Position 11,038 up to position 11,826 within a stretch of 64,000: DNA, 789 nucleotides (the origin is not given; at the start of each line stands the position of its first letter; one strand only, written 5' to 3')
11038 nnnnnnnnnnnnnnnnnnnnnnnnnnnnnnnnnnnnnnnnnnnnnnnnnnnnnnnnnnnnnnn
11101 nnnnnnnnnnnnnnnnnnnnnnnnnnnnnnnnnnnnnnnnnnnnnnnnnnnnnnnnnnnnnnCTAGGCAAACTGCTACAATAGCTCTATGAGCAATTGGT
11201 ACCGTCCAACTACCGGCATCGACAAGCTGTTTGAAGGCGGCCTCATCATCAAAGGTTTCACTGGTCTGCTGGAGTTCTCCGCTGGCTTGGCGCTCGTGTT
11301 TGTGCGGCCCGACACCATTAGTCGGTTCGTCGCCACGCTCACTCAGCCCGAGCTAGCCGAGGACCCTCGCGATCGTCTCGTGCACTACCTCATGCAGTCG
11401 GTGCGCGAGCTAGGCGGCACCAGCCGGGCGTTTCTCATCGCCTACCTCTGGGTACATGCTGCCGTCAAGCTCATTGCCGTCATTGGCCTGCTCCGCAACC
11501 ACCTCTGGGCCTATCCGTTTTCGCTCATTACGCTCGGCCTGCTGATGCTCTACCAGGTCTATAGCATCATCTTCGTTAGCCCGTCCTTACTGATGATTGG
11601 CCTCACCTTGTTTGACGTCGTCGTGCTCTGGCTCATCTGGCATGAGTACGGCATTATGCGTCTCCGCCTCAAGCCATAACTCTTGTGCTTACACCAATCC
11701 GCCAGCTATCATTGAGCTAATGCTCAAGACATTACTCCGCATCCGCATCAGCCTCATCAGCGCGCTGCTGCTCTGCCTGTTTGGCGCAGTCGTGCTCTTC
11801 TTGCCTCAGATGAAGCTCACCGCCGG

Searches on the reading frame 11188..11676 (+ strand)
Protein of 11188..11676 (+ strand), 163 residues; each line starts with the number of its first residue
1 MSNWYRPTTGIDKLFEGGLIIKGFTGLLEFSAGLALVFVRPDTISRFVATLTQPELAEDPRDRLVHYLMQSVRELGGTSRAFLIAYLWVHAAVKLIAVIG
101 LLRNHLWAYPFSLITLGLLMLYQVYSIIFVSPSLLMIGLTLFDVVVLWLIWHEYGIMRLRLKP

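Call 18: search_protein_families(library=pfam, proteins=[window:11188-11676:+], max_evalue=0.001)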
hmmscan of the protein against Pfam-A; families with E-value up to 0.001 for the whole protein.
window:11188-11676:+ (163 aa): 1 family
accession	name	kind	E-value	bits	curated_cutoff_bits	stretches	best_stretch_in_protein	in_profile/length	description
PF09900.14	DUF2127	-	6.2e-32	111.2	24.3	1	16-154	3-140/140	Predicted membrane protein (DUF2127)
